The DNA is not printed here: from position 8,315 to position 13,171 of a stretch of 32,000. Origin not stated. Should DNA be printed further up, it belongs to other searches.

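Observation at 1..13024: At least four consecutive complete Cy-A(Cys-type)-T modules ending in a reductase: predicted poly-thiazoline aldehyde or alcohol metallophore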

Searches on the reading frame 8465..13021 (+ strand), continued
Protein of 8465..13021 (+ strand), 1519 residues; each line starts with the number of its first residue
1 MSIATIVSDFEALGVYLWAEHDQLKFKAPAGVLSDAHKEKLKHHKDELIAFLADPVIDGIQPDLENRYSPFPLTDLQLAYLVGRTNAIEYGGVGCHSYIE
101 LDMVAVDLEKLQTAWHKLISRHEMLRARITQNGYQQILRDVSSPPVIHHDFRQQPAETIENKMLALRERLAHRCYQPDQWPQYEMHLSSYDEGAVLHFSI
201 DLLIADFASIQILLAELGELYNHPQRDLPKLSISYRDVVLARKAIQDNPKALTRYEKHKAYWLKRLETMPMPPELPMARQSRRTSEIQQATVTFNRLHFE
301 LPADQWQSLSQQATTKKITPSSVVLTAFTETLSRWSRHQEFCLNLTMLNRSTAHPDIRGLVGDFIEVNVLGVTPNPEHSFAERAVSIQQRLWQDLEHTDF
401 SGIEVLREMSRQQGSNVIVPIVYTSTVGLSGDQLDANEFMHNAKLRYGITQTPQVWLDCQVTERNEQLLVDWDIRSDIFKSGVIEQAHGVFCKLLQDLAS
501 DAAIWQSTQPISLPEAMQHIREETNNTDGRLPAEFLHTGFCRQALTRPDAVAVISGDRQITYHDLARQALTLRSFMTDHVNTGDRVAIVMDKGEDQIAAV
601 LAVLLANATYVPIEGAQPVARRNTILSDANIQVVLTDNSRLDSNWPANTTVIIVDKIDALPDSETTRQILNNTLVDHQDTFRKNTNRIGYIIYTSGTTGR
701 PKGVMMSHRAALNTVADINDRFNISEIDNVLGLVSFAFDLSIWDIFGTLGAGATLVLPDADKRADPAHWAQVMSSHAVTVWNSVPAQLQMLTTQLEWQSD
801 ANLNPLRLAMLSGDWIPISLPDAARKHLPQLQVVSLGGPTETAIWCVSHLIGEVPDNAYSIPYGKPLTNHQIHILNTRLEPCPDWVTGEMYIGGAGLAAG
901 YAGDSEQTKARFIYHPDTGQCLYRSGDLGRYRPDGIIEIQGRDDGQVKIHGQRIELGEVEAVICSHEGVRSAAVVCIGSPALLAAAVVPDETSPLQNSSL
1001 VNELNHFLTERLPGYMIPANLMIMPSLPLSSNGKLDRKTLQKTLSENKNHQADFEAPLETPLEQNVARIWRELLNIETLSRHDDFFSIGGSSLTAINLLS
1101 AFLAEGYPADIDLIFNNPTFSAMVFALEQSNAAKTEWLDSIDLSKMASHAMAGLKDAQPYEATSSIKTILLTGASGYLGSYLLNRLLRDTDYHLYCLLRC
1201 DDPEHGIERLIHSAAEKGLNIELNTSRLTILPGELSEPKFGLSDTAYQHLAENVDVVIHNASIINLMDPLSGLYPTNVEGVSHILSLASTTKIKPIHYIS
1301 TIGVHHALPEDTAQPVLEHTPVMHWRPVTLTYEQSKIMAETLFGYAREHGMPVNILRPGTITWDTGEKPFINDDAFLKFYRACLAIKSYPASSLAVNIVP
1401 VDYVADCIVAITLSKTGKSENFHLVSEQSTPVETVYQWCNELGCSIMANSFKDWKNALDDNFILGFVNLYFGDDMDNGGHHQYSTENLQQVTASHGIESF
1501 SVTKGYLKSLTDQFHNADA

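Call 44: list_cluster_members(proteins=[P0010, P0131, P0127, P0009, P0125])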
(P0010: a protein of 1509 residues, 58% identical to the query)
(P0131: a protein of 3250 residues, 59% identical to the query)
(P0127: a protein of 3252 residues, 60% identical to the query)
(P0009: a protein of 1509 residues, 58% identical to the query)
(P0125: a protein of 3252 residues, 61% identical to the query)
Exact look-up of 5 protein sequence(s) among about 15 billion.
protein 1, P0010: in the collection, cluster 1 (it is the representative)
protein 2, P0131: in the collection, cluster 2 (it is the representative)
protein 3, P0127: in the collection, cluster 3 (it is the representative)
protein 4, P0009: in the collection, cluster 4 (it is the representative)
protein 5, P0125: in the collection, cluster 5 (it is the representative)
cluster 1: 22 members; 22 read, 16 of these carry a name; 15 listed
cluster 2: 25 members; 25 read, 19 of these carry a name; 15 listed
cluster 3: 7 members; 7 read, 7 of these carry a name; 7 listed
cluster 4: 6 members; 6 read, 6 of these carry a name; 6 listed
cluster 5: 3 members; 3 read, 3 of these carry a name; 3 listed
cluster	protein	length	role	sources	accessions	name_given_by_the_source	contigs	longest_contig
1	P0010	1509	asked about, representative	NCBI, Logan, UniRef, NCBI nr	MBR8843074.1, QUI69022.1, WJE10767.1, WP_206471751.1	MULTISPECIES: non-ribosomal peptide synthetase [unclassified Pseudoalteromonas] | non-ribosomal peptide synthetase n=1 Tax=unclassified Pseudoalteromonas TaxID=194690 ...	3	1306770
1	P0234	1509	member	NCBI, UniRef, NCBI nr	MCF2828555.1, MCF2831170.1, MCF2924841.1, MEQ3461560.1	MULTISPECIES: non-ribosomal peptide synthetase [unclassified Pseudoalteromonas] | non-ribosomal peptide synthetase n=1 Tax=unclassified Pseudoalteromonas TaxID=194690 ...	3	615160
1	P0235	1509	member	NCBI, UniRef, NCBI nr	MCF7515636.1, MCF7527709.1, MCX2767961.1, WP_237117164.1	amino acid adenylation domain-containing protein [Pseudoalteromonas sp. L23] | non-ribosomal peptide synthetase n=1 Tax=unclassified Pseudoalteromonas TaxID=194690 ... | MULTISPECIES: non-ribosomal peptide synthetase [unclassified Pseudoalteromonas]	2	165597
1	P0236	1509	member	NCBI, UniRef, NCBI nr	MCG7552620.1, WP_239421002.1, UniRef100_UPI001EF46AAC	non-ribosomal peptide synthetase [Pseudoalteromonas sp. Of11M-6] | non-ribosomal peptide synthetase n=1 Tax=Pseudoalteromonas sp. Of11M-6 TaxID=2917754 ...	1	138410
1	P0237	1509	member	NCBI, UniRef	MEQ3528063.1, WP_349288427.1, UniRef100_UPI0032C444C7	amino acid adenylation domain-containing protein [Pseudoalteromonas sp. XMcav11-Q] | amino acid adenylation domain-containing protein n=1 Tax=Pseudoalteromonas sp. XMcav11-Q ...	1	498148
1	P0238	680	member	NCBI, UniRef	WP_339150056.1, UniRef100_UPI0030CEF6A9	thioester reductase domain-containing protein [Pseudoalteromonas galatheae] | thioester reductase domain-containing protein n=1 Tax=Pseudoalteromonas galatheae ...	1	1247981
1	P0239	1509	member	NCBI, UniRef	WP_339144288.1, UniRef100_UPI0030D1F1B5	amino acid adenylation domain-containing protein [Pseudoalteromonas galatheae] | amino acid adenylation domain-containing protein n=1 Tax=Pseudoalteromonas galatheae ...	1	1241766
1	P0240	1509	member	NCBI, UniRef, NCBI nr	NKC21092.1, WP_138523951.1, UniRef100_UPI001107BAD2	amino acid adenylation domain-containing protein [Pseudoalteromonas sp. S4498] | non-ribosomal peptide synthetase n=1 Tax=Pseudoalteromonas galatheae TaxID=579562 ... | non-ribosomal peptide synthetase [Pseudoalteromonas galatheae]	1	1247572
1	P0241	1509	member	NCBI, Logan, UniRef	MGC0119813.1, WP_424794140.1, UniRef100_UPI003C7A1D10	amino acid adenylation domain-containing protein [Pseudoalteromonas piscicida] | amino acid adenylation domain-containing protein n=1 Tax=Pseudoalteromonas piscicida ...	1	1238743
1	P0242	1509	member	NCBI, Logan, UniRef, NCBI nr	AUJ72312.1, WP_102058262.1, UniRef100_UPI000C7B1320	non-ribosomal peptide synthetase [Pseudoalteromonas sp. NC201] | non-ribosomal peptide synthetase n=1 Tax=Pseudoalteromonas sp. NC201 TaxID=1514074 ...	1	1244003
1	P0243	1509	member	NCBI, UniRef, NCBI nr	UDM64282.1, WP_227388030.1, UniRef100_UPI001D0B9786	amino acid adenylation domain-containing protein (plasmid) [Pseudoalteromonas piscicida] | non-ribosomal peptide synthetase n=1 Tax=Pseudoalteromonas piscicida TaxID=43662 ... | non-ribosomal peptide synthetase [Pseudoalteromonas piscicida]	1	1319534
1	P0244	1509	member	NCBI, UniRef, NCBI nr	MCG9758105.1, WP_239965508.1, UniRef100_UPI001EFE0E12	amino acid adenylation domain-containing protein [Pseudoalteromonas sp. Isolate6] | non-ribosomal peptide synthetase n=1 Tax=Pseudoalteromonas sp. Isolate6 TaxID=2908527 ... | non-ribosomal peptide synthetase [Pseudoalteromonas sp. Isolate6]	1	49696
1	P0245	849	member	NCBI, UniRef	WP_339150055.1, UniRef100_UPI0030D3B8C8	AMP-binding protein [Pseudoalteromonas galatheae] | AMP-binding protein n=1 Tax=Pseudoalteromonas galatheae TaxID=579562 RepID=UPI0030D3B8C8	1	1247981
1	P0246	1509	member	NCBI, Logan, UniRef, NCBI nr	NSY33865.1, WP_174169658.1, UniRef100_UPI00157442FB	amino acid adenylation domain-containing protein [Pseudoalteromonas sp. JC28] | non-ribosomal peptide synthetase n=1 Tax=Pseudoalteromonas sp. JC28 TaxID=2267617 ... | non-ribosomal peptide synthetase [Pseudoalteromonas sp. JC28]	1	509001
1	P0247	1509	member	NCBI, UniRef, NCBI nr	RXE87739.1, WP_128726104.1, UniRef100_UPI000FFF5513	non-ribosomal peptide synthetase [Pseudoalteromonas sp. A757] | non-ribosomal peptide synthetase n=1 Tax=Pseudoalteromonas sp. A757 TaxID=2250709 ...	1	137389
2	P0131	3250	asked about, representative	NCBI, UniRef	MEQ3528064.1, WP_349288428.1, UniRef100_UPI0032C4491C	amino acid adenylation domain-containing protein [Pseudoalteromonas sp. XMcav11-Q] | amino acid adenylation domain-containing protein n=1 Tax=Pseudoalteromonas sp. XMcav11-Q ...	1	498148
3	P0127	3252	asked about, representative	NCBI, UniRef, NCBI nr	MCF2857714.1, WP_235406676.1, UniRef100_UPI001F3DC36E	amino acid adenylation domain-containing protein [Pseudoalteromonas sp. SMS1] | non-ribosomal peptide synthetase n=1 Tax=Pseudoalteromonas sp. SMS1 TaxID=2908894 ... | non-ribosomal peptide synthetase [Pseudoalteromonas sp. SMS1]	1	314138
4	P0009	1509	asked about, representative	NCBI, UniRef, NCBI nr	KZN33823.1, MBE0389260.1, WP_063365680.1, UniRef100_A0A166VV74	non-ribosomal peptide synthetase [Pseudoalteromonas luteoviolacea] | Carrier domain-containing protein n=1 Tax=Pseudoalteromonas luteoviolacea DSM 6061 ...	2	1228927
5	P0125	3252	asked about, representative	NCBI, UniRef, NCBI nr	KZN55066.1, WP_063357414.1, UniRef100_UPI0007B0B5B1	hypothetical protein N474_16475 [Pseudoalteromonas luteoviolacea CPMOR-2] | non-ribosomal peptide synthetase n=1 Tax=Pseudoalteromonas luteoviolacea TaxID=43657 ... | non-ribosomal peptide synthetase [Pseudoalteromonas luteoviolacea]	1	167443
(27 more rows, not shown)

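Call 95: find_encoding_contigs(protein=P0002, flank=10000, max_places=2)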
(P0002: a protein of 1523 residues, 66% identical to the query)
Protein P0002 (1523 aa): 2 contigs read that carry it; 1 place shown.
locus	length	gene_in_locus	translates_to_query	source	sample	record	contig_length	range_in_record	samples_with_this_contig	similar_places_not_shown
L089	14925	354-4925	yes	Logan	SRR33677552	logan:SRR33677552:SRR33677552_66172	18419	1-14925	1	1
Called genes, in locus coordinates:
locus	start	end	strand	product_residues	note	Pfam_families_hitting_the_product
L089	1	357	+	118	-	?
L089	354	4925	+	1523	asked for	PF18563:TubC_N, PF00668:Condensation, PF00501:AMP-binding, PF00550:PP-binding (weak), PF01073:3Beta_HSD, PF01370:Epimerase, PF07993:NAD_binding_4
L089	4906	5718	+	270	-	PF00975:Thioesterase, PF12697:Abhydrolase_6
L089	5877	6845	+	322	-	PF01497:Peripla_BP_2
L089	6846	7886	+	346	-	PF01032:FecCD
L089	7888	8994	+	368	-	PF01032:FecCD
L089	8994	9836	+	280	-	PF02463:SMC_N (faint), PF00005:ABC_tran, PF13175:AAA_15 (faint), PF13476:AAA_23 (faint), PF13555:AAA_29 (weak), PF13304:AAA_21 (weak)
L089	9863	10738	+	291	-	PF00005:ABC_tran, PF13304:AAA_21 (weak)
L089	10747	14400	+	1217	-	PF12698:ABC2_membrane_3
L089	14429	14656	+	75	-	PF00550:PP-binding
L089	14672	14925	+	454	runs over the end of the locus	-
